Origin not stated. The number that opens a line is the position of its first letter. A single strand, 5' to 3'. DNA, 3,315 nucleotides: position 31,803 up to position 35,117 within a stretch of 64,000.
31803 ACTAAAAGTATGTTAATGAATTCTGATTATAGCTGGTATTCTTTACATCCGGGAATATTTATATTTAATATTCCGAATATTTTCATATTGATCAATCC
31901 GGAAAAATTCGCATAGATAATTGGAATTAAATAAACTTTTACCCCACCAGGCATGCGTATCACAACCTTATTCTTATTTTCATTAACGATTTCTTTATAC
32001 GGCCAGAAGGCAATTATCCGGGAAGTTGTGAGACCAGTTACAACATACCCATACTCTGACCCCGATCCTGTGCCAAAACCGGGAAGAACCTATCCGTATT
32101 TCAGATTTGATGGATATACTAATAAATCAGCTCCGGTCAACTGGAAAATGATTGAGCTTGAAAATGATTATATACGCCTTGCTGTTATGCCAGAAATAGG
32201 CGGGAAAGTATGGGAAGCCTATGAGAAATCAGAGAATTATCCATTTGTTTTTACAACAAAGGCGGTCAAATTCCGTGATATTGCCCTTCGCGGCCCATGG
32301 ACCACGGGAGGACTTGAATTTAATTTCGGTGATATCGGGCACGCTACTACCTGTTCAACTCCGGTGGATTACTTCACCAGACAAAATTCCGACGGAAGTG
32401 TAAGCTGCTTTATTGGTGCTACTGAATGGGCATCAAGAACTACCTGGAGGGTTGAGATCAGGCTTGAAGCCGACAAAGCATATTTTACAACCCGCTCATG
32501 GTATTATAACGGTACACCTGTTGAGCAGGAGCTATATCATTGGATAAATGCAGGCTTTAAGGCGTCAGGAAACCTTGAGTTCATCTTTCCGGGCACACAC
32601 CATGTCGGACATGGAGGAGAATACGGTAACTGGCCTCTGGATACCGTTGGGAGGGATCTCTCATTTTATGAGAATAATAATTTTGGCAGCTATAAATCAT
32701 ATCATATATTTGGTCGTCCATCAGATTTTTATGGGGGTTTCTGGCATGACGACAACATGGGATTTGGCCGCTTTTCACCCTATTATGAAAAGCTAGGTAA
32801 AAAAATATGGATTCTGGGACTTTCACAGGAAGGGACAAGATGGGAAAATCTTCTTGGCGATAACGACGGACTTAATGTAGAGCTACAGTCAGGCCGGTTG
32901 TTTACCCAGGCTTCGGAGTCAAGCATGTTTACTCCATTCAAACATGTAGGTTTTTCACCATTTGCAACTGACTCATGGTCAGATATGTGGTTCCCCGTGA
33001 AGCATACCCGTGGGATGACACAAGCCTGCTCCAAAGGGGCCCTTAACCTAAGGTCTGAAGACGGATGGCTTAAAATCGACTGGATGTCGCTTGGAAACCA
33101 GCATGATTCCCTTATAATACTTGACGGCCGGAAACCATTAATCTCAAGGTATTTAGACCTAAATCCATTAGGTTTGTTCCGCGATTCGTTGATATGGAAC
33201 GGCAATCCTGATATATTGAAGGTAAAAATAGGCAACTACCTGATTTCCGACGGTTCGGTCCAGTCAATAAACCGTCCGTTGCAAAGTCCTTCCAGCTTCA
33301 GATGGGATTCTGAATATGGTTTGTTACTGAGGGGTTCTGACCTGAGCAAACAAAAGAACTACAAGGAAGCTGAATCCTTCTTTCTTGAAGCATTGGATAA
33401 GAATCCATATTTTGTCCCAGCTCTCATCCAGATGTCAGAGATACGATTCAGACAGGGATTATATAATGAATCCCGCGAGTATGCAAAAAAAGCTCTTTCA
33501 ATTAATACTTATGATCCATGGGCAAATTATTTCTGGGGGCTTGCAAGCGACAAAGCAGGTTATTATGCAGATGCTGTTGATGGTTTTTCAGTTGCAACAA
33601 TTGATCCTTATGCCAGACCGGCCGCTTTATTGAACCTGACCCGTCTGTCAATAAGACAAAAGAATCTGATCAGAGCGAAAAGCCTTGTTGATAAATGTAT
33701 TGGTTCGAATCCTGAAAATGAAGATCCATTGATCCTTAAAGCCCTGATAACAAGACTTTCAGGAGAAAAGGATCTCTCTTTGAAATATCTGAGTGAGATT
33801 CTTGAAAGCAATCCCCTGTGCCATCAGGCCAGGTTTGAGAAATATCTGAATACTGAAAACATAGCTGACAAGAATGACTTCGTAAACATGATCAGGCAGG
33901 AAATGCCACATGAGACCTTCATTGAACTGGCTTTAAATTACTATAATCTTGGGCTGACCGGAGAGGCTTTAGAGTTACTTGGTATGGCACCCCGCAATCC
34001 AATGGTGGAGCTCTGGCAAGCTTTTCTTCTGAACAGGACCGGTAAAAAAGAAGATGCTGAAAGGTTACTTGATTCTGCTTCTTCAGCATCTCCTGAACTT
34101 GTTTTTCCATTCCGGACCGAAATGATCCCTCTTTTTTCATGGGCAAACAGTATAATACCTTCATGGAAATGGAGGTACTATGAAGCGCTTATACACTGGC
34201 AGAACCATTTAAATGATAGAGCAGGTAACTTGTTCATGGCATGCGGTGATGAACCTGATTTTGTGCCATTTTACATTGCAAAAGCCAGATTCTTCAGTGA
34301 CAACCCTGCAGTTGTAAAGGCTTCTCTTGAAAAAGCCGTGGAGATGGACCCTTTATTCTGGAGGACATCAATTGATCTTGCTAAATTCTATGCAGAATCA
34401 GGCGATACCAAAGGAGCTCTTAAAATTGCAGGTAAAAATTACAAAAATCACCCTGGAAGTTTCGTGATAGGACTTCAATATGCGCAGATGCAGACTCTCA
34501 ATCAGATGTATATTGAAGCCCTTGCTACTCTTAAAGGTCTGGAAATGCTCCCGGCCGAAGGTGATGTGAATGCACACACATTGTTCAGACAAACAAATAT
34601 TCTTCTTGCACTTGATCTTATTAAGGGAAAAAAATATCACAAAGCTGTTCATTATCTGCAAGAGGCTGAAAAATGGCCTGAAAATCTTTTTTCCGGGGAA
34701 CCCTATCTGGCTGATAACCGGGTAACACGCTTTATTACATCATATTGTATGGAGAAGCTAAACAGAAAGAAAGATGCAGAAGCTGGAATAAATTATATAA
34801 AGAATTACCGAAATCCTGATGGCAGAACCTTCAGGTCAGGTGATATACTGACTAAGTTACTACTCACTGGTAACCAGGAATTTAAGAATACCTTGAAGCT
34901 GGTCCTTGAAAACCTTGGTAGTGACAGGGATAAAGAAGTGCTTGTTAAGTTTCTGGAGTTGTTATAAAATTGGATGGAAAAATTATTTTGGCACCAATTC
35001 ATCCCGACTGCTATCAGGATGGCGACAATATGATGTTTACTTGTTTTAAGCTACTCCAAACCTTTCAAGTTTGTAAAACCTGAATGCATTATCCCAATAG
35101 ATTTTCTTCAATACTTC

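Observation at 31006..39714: Exported amide/C-N bond hydrolase cluster of unknown substrate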

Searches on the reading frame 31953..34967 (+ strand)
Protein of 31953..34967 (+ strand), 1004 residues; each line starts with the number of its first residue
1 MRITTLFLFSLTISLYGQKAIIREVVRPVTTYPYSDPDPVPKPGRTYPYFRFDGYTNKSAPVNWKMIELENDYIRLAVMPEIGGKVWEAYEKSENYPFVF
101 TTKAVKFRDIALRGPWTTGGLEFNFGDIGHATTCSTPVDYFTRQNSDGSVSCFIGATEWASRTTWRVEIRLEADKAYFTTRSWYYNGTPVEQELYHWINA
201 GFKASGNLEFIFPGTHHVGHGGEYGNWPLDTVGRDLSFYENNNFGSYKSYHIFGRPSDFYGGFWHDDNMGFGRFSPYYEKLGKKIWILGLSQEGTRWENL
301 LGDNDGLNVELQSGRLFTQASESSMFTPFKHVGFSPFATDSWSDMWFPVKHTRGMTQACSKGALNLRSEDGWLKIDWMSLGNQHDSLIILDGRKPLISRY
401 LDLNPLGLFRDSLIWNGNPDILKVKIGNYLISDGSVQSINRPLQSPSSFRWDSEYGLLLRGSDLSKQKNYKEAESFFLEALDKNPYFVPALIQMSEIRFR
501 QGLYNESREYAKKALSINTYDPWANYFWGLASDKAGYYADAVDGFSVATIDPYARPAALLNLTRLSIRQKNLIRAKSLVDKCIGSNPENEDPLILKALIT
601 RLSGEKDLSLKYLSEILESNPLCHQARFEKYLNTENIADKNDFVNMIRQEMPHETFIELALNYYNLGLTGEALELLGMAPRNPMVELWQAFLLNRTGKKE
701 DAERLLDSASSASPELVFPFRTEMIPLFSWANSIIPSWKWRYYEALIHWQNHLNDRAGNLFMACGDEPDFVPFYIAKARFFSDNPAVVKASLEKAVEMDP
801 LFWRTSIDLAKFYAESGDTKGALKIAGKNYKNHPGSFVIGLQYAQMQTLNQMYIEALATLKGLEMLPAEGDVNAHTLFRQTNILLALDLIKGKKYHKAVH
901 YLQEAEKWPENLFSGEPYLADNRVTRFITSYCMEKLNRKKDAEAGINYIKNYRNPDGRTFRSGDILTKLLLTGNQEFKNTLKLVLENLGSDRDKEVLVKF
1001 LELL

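Call 5: search_protein_families(library=pfam, proteins=[window:31953-34967:+], max_evalue=0.01)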
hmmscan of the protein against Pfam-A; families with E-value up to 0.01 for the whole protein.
window:31953-34967:+ (1004 aa): 16 families
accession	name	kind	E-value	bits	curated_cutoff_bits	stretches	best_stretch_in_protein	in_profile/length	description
PF17128.10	DUF5107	-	8.9e-106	353.8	24.4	1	44-349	4-310/310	Domain of unknown function (DUF5107)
PF13428.12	TPR_14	-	1.8e-12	47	23.5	0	457-495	4-42/44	Tetratricopeptide repeat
PF14559.12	TPR_19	-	4.8e-12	46.5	25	0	466-515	3-52/68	Tetratricopeptide repeat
PF07719.23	TPR_2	-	2.7e-10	40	27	0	457-485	4-32/34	Tetratricopeptide repeat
PF13432.12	TPR_16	-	5.2e-07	30.4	32.7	0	459-522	2-65/65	Tetratricopeptide repeat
PF13374.12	TPR_10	-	2.3e-06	27.9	27.5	0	461-482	9-30/42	Tetratricopeptide repeat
PF13431.12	TPR_17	-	7.3e-06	26.3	24.4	0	792-823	2-33/34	Tetratricopeptide repeat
PF25064.1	ARM_TT21_5th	-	1.5e-05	25.7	27.8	1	466-563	13-113/117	TT21 fifth ARM repeats domain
PF13424.12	TPR_12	-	1.9e-05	25.2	30.1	0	491-518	6-33/77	Tetratricopeptide repeat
PF13181.12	TPR_8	-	2.1e-05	24.8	25.7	0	489-518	2-31/34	Tetratricopeptide repeat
PF00515.34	TPR_1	-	2.5e-05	24.3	27.8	0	457-486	4-33/34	Tetratricopeptide repeat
PF25062.1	ARM_TT21_N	-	0.00012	22.3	40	0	460-499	174-213/222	Tetratricopeptide repeat protein 21 N-terminal ARM repeat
PF12895.13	ANAPC3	-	0.00041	21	27.2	0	883-943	27-76/82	Anaphase-promoting complex, cyclosome, subunit 3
PF04910.20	Tcf25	-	0.0049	16.5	24.2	0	478-515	29-66/337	Transcriptional repressor TCF25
PF24575.1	TPR_Slam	-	0.0061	17.4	35.2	0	464-507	57-100/104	Surface lipoprotein assembly modifier, N-terminal TPR repeats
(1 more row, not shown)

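Call 6: search_protein_families(library=ncbifam, proteins=[window:31953-34967:+], max_evalue=0.01)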
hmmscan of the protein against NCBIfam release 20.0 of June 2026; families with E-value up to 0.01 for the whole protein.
window:31953-34967:+ (1004 aa): 4 families
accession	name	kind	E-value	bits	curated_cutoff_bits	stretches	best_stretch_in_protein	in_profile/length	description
TIGR02917.1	PEP_TPR_lipo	equivalog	2.6e-16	58.7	312.2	3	537-629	140-232/899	XrtA/PEP-CTERM system TPR-repeat protein PrsT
TIGR02521.1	type_IV_pilW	equivalog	1.2e-10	41.4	154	1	500-617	111-230/234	type IV pilus biogenesis/stability protein PilW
NF040959.1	MamA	equivalog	2.8e-06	26.9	200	1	462-548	79-165/204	magnetosome protein MamA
TIGR03504.1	FimV_Cterm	subfamily_domain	0.0095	16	30.65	0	805-825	1-21/44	FimV/HubP family polar landmark protein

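Call 45: find_homologous_proteins(query=window:31953-34967:+, region=20-420)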
Query window:31953-34967:+, residues 20-420 (401 aa): 4340 proteins with E <= 0.001 among 7605 candidates; the best 120 are listed.
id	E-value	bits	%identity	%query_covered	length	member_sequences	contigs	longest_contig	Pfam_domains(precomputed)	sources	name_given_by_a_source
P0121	2.3e-261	885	90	100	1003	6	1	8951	PF14559.13,PF12895.14,PF13432.13,PF13428.13,PF17128.11,PF07719.24,PF13374.13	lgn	-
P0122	6.8e-258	874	90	100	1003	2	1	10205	PF14559.13,PF12895.14,PF13432.13,PF13428.13,PF17128.11,PF07719.24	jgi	jgi:tetratricopeptide (TPR) repeat protein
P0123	6.1e-254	861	89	100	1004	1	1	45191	PF14559.13,PF24575.2,PF25062.2,PF12895.14,PF13432.13,PF13428.13,PF17128.11,PF13181.13,PF07719.24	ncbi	-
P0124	6.2e-229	778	79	99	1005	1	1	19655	PF14559.13,PF14853.13,PF00515.35,PF13428.13,PF17128.11,PF13181.13,PF07719.24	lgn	-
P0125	1.3e-226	770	78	100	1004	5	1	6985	PF14559.13,PF13428.13,PF17128.11,PF13181.13,PF25064.2,PF07719.24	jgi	jgi:tetratricopeptide (TPR) repeat protein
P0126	9.7e-225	764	76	100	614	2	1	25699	PF14559.13,PF00515.35,PF13428.13,PF17128.11,PF25064.2,PF07719.24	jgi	jgi:tetratricopeptide (TPR) repeat protein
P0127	1.4e-224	764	78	100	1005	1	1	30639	PF14559.13,PF14853.13,PF00515.35,PF13424.13,PF13428.13,PF17128.11,PF13181.13,PF25064.2,PF07719.24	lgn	-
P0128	1.8e-224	763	78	100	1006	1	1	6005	PF14559.13,PF24575.2,PF13431.13,PF23914.2,PF12895.14,PF13424.13,PF13428.13,PF17128.11,PF25064.2,PF07719.24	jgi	jgi:tetratricopeptide (TPR) repeat protein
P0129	2.4e-224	763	78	100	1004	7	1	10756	PF14559.13,PF00515.35,PF12895.14,PF13428.13,PF17128.11,PF25064.2,PF07719.24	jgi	-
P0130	3.2e-224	763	78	100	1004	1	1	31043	PF14559.13,PF13431.13,PF00515.35,PF12895.14,PF13424.13,PF13432.13,PF13428.13,PF17128.11,PF13181.13,PF25064.2,PF07719.24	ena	-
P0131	6.1e-224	762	78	100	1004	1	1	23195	PF13431.13,PF23914.2,PF13176.13,PF12569.15,PF13428.13,PF25064.2,PF14559.13,PF24575.2,PF00515.35,PF12895.14,PF13424.13,PF13432.13,PF17128.11,PF13181.13,PF07719.24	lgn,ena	-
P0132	1.0e-223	761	79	100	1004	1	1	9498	PF14559.13,PF24575.2,PF13431.13,PF00515.35,PF12895.14,PF13424.13,PF13428.13,PF17128.11,PF13181.13,PF25064.2,PF07719.24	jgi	jgi:tetratricopeptide (TPR) repeat protein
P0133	1.1e-223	761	78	100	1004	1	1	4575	PF14559.13,PF00515.35,PF13428.13,PF17128.11,PF13181.13,PF25064.2,PF07719.24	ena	-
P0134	1.4e-223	760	78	100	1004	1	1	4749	PF14559.13,PF00515.35,PF13428.13,PF17128.11,PF25064.2,PF07719.24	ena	-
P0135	1.9e-223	760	78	100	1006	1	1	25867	PF14559.13,PF24575.2,PF13431.13,PF12895.14,PF13424.13,PF13432.13,PF13428.13,PF17128.11,PF25064.2,PF07719.24,PF13374.13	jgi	jgi:tetratricopeptide (TPR) repeat protein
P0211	4.0e-193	660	67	100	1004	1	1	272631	PF14559.13,PF13431.13,PF13432.13,PF13428.13,PF17128.11,PF07719.24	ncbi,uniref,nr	ncbi:DUF5107 domain-containing protein [Larkinella soli]|uniref:DUF5107 domain-containing protein n=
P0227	6.7e-179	613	61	100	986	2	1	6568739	PF13428.13,PF17128.11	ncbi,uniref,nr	ncbi:DUF5107 domain-containing protein [Runella slithyformis]|uniref:Tetratricopeptide domain-contai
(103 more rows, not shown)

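Call 46: find_encoding_contigs(protein=P0227, flank=10000, max_places=1)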
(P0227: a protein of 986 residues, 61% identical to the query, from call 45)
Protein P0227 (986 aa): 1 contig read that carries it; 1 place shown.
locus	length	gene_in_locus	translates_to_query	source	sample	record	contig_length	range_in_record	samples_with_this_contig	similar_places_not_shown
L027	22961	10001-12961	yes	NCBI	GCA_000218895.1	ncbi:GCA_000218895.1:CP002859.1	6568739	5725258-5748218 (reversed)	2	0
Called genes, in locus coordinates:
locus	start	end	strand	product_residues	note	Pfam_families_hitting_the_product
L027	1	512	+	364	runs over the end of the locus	PF01244:Peptidase_M19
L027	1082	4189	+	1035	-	PF13620:CarboxypepD_reg, PF13715:CarbopepD_reg_2, PF07715:Plug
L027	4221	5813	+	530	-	PF12741:SusD-like, PF12771:SusD-like_2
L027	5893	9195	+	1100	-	PF01839:FG-GAP (faint), PF13517:FG-GAP_3, PF07593:UnbV_ASPIC, PF13517:FG-GAP_3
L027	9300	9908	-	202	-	-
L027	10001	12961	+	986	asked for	PF17128:DUF5107, PF13428:TPR_14 (faint)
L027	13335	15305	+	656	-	PF02518:HATPase_c, PF00204:DNA_gyraseB, PF01751:Toprim, PF00986:DNA_gyraseB_C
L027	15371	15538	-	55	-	-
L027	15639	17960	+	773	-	PF13089:PP_kinase_N, PF02503:PP_kinase, PF13091:PLDc_2 (faint), PF17941:PP_kinase_C_1, PF13090:PP_kinase_C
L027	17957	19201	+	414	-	PF00884:Sulfatase (weak), PF01663:Phosphodiest, PF01676:Metalloenzyme (weak)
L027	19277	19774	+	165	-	-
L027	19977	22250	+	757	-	PF00330:Aconitase, PF00694:Aconitase_C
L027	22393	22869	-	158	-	PF07452:CHRD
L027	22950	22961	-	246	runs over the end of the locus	-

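Call 47: find_encoding_contigs(protein=P0211, flank=10000, max_places=1)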
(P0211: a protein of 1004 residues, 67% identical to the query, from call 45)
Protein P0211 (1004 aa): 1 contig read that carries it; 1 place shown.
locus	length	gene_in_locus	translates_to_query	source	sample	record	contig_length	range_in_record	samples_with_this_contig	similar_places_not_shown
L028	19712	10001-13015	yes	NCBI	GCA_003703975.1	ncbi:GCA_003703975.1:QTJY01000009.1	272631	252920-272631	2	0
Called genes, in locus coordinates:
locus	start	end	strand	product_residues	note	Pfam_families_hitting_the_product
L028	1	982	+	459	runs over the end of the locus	PF01408:GFO_IDH_MocA, PF21252:Glyco_hydro_109_C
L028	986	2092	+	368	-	PF10509:GalKase_gal_bdg, PF00288:GHMP_kinases_N, PF08544:GHMP_kinases_C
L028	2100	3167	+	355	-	PF01112:Asparaginase_2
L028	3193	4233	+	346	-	PF02737:3HCDH_N, PF00725:3HCDH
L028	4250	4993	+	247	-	PF00106:adh_short, PF08659:KR, PF13561:adh_short_C2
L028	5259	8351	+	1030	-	PF13620:CarboxypepD_reg, PF13715:CarbopepD_reg_2, PF07715:Plug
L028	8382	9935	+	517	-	PF12741:SusD-like, PF12771:SusD-like_2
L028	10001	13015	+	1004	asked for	PF17128:DUF5107, PF07719:TPR_2 (faint), PF13428:TPR_14 (faint), PF13432:TPR_16 (faint), PF14559:TPR_19 (faint), PF13431:TPR_17 (faint)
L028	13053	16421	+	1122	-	PF01839:FG-GAP (faint), PF13517:FG-GAP_3, PF07593:UnbV_ASPIC, PF13517:FG-GAP_3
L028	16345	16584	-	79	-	-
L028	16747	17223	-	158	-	-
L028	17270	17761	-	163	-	-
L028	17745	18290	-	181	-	-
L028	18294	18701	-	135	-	-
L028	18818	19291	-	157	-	-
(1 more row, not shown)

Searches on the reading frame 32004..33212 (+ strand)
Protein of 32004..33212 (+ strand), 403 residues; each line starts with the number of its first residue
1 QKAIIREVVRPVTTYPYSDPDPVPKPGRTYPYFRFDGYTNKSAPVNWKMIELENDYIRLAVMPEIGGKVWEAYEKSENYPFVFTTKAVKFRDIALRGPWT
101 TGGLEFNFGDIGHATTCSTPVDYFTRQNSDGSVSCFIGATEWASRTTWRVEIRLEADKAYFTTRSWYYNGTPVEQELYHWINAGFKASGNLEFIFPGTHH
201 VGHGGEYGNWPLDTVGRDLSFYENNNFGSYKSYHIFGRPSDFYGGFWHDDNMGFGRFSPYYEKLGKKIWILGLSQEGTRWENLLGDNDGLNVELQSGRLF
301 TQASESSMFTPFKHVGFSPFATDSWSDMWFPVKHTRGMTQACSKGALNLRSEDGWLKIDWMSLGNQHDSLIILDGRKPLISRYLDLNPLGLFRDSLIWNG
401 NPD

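Call 69: predict_structure(alignment_id=A3)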
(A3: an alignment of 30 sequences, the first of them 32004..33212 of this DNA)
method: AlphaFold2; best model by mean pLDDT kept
length: 403 residues; sequences in the alignment: 30
mean_pLDDT: 65.1   pTM: 0.74
mean pLDDT of the five models: 65.1, 63.9, 59.8, 58.1, 49.4
residues with pLDDT >= 90: 67; 70-90: 120; 50-70: 86; < 50: 130
segments of 3 or more residues with pLDDT < 50: 18-39, 92-98, 110-120, 196-214, 216-240, 264-285, 296-315
pLDDT, mean of each block of 10 residues (from residue 1): 90 60 38 40 79 96 77 90 71 42 65 38 87 88 74 94 84 62 62 43 32 40 35 40 59 73 49 41 49 48 34 52 81 75 80 86 90 81 92 87 65
secondary structure, 60 per line:
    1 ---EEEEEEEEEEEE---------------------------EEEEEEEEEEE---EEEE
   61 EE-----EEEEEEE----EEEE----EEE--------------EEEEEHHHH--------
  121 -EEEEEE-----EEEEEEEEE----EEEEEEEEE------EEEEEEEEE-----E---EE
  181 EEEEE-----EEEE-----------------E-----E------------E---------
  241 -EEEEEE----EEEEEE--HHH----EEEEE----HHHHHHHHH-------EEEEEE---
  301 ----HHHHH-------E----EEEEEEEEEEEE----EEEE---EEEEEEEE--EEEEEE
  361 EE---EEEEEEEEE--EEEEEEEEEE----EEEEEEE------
elements in order: E4-15 E43-53 E57-62 E68-74 E79-82 E87-89 E104-108 H109-112 E122-127 E133-141 E146-154 E161-169 E179-185 E191-194 E242-247 E252-257 E267-271 H276-284 E292-297 H305-309 E322-333 E338-341 E345-352 E355-362 E366-374 E377-386 E391-397

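Call 72: fold_search(model_id=the predicted structure, library=pdb)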
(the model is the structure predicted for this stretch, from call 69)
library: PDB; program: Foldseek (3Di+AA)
matches with E <= 10: 547; with E <= 0.001: 44
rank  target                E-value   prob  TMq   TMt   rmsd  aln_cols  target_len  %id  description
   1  5cd6_A                5.3e-13  1.00  0.60  0.43   8.7       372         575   21  Crystal structure of a TPR-domain containing protein (BDI_1685) from Parabacteroides distasonis ATCC 8503 at 2.26 A re (released 2015-07-29)
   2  6sd0_A                2.7e-07  1.00  0.38  0.16  17.8       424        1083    8  Structure of beta-galactosidase from Thermotoga maritima. (released 2020-01-15)
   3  7ufr_A                3.7e-07  1.00  0.38  0.16  12.5       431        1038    8  Cryo-EM Structure of Bl_Man38A at 2.7 A (released 2022-11-16)
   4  7ufs_A                5.0e-07  1.00  0.36  0.16  12.3       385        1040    9  Cryo-EM Structure of Bl_Man38B at 3.4 A (released 2022-11-16)
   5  7ufu_A                5.5e-07  1.00  0.37  0.16  11.7       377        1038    6  Cryo-EM Structure of Bl_Man38A nucleophile mutant in complex with mannose at 2.7 A (released 2022-11-16)
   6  7uft_A                6.7e-07  1.00  0.39  0.17  12.9       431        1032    9  Cryo-EM Structure of Bl_Man38C at 2.9 A (released 2022-11-16)
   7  4bze_B                1.6e-06  1.00  0.44  0.54   6.9       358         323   10  Crystal structure of galactose mutarotase GalM from Bacillus subtilis (released 2014-08-13)
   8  3k25_A                2.2e-06  1.00  0.46  0.61   7.2       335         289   11  Crystal Structure of Slr1438 protein from Synechocystis sp. PCC 6803, Northeast Structural Genomics Consortium Target  (released 2009-10-13)
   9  3mwx_A                3.3e-06  1.00  0.44  0.54   6.6       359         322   10  Crystal structure of a putative galactose mutarotase (BSU18360) from BACILLUS SUBTILIS at 1.45 A resolution (released 2010-07-07)
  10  7wff_b                5.3e-06  1.00  0.41  0.52   9.0       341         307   13  Subcomplexes B,M and L in the Cylic electron transfer supercomplex NDH-PSI from Arabidopsis (released 2022-03-16)
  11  5mg3_C                6.8e-06  1.00  0.39  0.35   7.9       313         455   10  EM fitted model of bacterial holo-translocon (released 2016-12-28)
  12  1snz_B                6.8e-06  1.00  0.43  0.49  10.1       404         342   10  Crystal structure of apo human galactose mutarotase (released 2004-03-30)
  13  7bm6_A                9.1e-06  1.00  0.40  0.24  13.7       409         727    9  Structure-function analysis of a new PL17 oligoalginate lyase from the marine bacterium Zobellia galactanivorans DsijT (released 2021-07-14)
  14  2hta_A                1.1e-05  1.00  0.45  0.59   7.5       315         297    8  Crystal Structure of a putative mutarotase (YeaD) from Salmonella typhimurium in orthorhombic form (released 2007-01-23)
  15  9grx_2                1.5e-05  1.00  0.41  0.54   8.5       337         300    9  NDH-PSI-LHCI supercomplex from S. oleracea (released 2025-02-12)
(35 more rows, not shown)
